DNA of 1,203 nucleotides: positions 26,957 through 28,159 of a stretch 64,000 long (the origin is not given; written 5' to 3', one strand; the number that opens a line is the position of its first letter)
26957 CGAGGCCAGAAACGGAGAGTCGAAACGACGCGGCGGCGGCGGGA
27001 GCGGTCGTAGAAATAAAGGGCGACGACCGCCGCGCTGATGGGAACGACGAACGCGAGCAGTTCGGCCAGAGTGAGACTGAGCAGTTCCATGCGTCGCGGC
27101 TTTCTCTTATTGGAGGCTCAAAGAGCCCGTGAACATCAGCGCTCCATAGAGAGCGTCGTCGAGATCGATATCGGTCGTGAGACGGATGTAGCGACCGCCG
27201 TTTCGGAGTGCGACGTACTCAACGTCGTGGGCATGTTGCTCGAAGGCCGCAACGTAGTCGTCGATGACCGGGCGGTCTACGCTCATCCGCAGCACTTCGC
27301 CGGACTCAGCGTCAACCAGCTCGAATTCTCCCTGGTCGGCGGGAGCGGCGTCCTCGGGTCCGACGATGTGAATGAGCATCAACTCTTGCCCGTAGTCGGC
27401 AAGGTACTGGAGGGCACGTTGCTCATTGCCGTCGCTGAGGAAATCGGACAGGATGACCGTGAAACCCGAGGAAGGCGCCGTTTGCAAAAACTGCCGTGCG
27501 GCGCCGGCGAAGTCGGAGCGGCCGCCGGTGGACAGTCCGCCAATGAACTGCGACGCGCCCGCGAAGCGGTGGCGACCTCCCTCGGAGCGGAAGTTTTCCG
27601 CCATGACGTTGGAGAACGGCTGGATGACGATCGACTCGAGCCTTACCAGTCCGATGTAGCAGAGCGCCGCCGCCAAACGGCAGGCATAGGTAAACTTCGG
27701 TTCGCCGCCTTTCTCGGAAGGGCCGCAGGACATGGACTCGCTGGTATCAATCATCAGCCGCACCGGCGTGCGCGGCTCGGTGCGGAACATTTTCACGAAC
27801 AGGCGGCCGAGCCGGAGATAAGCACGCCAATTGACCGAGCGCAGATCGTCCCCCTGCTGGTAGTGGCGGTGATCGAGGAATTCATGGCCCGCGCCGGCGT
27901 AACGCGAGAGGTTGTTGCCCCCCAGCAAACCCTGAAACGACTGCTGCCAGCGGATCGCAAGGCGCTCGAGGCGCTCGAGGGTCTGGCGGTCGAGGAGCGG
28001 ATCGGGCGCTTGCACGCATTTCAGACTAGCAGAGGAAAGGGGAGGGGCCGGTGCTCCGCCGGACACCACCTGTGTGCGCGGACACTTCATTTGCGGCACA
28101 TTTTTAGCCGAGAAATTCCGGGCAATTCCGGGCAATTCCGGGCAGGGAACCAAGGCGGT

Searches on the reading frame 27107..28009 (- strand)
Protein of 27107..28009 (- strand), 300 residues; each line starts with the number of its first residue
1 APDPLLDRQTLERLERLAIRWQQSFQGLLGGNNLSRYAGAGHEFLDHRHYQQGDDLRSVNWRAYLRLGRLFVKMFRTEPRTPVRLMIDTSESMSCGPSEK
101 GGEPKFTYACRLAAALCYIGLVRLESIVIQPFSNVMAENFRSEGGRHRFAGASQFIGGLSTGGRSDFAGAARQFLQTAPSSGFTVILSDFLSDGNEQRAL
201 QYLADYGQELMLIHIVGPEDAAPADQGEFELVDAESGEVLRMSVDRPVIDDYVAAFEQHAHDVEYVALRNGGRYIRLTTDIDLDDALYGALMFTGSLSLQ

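Call 50: find_homologous_proteins(query=window:27107-28009:-, max_evalue=1e-60)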
Query window:27107-28009:- (300 aa): 1306 proteins with E <= 1e-60 among 8000 candidates; the best 120 are listed.
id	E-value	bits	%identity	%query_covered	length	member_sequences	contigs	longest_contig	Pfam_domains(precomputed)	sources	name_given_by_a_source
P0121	4.6e-198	674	100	100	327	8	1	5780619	PF01882.26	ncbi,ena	-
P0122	1.4e-188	643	95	100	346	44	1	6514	PF01882.26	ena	-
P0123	1.3e-175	601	89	100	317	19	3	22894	PF01882.26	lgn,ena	-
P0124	3.1e-165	567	83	100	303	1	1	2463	PF01882.26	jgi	-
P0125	1.1e-164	565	83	100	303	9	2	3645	PF01882.26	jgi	-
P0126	2.2e-164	564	82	100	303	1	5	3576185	PF01882.26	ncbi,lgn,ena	-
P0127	2.6e-164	564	83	100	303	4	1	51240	PF01882.26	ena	-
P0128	1.2e-163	561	83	100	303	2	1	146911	PF01882.26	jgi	jgi:uncharacterized protein (DUF58 family)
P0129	1.2e-162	558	81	100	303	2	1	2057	PF01882.26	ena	-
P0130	1.2e-134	466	68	100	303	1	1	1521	PF01882.26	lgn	-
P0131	3.8e-134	465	68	100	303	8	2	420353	PF01882.26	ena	-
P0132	9.8e-134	463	67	100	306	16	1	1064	PF01882.26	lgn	-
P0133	1.3e-133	463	67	100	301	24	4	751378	PF01882.26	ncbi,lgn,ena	-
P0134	8.6e-133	460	68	100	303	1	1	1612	PF01882.26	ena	-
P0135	1.2e-131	456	65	100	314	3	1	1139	PF01882.26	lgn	-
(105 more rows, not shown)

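Call 51: find_encoding_contigs(protein=P0123, flank=8000, max_places=4)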
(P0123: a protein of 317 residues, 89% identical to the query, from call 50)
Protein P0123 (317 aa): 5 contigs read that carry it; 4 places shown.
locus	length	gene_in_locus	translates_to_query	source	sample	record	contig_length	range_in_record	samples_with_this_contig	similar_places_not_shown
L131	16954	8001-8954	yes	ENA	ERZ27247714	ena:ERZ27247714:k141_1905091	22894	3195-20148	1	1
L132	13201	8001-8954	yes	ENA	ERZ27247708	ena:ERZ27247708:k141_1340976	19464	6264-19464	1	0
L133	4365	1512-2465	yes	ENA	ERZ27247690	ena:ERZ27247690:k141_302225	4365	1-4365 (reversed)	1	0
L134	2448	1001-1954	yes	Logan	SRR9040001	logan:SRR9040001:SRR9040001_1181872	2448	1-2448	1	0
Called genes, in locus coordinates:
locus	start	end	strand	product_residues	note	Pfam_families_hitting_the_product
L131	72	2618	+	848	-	-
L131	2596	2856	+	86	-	PF00550:PP-binding (weak)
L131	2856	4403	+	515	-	PF00501:AMP-binding, PF13193:AMP-binding_C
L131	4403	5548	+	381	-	PF02771:Acyl-CoA_dh_N, PF02770:Acyl-CoA_dh_M, PF00441:Acyl-CoA_dh_1, PF08028:Acyl-CoA_dh_2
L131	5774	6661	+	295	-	PF13489:Methyltransf_23 (weak), PF13847:Methyltransf_31 (faint)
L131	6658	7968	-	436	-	PF00005:ABC_tran, PF14524:Wzt_C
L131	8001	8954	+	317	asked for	PF01882:DUF58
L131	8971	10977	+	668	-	PF07584:BatA (weak), PF13519:VWA_2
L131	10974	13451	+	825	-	PF00092:VWA, PF05762:VWA_CoxE (weak), PF13519:VWA_2, PF13768:VWA_3, PF07090:GATase1_like (weak)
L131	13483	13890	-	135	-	-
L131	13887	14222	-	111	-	-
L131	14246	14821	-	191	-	PF04542:Sigma70_r2, PF08281:Sigma70_r4_2 (weak)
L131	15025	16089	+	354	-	PF01738:DLH (weak), PF00326:Peptidase_S9 (weak), PF00561:Abhydrolase_1 (weak), PF12697:Abhydrolase_6 (weak), PF22244:GCE_fung, PF05448:AXE1 (weak)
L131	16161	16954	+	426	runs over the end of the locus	-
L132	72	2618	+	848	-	-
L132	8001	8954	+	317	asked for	PF01882:DUF58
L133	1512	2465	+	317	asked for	PF01882:DUF58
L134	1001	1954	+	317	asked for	PF01882:DUF58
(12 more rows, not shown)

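Call 52: find_encoding_contigs(protein=P0126, flank=8000, max_places=3)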
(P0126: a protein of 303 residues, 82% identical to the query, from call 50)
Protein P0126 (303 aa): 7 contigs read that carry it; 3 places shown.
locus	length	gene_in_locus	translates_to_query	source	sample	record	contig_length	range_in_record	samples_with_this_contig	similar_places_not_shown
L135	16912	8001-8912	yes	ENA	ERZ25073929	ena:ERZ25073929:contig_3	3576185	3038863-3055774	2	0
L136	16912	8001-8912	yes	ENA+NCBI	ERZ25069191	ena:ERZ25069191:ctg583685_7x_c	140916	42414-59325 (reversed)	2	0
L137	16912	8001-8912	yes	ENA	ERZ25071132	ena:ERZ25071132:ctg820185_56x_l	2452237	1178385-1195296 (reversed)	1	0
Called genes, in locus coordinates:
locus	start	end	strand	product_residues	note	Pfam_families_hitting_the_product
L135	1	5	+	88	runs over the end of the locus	-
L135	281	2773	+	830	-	PF00930:DPPIV_N (faint), PF26549:Tricorn_N, PF26550:Tricorn_2nd (faint), PF26549:Tricorn_N, PF07676:PD40 (weak)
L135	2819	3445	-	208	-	PF05685:Uma2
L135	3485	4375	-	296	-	PF02811:PHP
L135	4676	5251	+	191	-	-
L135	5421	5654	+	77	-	-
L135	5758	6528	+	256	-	PF03150:CCP_MauG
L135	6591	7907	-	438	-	PF00005:ABC_tran, PF13476:AAA_23 (faint), PF14524:Wzt_C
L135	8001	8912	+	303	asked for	PF01882:DUF58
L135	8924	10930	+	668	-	PF07584:BatA (weak), PF13519:VWA_2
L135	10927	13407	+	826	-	PF09967:DUF2201 (faint), PF05762:VWA_CoxE (weak), PF00092:VWA, PF13519:VWA_2, PF13768:VWA_3, PF07090:GATase1_like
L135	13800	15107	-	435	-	PF00078:RVT_1, PF08388:GIIM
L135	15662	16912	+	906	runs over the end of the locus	PF00069:Pkinase, PF07714:PK_Tyr_Ser-Thr, PF07676:PD40, PF26550:Tricorn_2nd, PF26549:Tricorn_N, PF07676:PD40, PF26549:Tricorn_N, PF07676:PD40, +6 more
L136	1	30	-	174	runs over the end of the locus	-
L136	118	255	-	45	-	-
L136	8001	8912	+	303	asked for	PF01882:DUF58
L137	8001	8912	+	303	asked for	PF01882:DUF58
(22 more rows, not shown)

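Call 72: find_encoding_contigs(protein=P0122, flank=6000, max_places=6)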
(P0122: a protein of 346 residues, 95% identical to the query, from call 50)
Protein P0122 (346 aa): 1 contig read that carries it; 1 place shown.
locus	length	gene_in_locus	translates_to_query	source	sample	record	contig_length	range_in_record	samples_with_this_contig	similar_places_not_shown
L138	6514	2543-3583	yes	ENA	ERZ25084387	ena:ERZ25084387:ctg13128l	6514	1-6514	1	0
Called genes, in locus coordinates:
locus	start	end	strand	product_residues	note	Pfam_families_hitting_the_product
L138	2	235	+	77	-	?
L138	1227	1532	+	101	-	PF03237:Terminase_6N (weak)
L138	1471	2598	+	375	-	PF17289:Terminase_6C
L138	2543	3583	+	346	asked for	PF01882:DUF58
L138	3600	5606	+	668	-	PF07584:BatA (weak), PF13519:VWA_2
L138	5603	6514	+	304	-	?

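Call 73: find_encoding_contigs(protein=P0127, flank=6000, max_places=4)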
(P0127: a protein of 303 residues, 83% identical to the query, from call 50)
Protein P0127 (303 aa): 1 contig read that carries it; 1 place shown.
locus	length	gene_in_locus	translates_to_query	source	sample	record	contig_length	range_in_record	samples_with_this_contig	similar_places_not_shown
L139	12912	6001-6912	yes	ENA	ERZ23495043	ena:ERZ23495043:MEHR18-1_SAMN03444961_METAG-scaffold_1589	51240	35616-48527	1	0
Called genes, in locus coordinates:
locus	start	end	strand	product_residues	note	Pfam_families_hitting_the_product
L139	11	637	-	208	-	PF05685:Uma2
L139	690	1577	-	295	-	PF02811:PHP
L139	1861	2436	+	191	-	-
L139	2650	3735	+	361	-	PF00034:Cytochrom_C (faint), PF03150:CCP_MauG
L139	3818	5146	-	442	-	PF13476:AAA_23 (weak), PF00005:ABC_tran, PF13304:AAA_21 (faint), PF14524:Wzt_C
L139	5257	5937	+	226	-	PF13489:Methyltransf_23, PF02353:CMAS (faint), PF13847:Methyltransf_31, PF08241:Methyltransf_11, PF08242:Methyltransf_12, PF13649:Methyltransf_25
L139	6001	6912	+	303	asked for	PF01882:DUF58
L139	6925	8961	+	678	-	PF07584:BatA (weak), PF13519:VWA_2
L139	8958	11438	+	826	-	PF05762:VWA_CoxE (faint), PF00092:VWA, PF13519:VWA_2, PF13768:VWA_3, PF07090:GATase1_like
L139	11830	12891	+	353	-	PF01546:Peptidase_M20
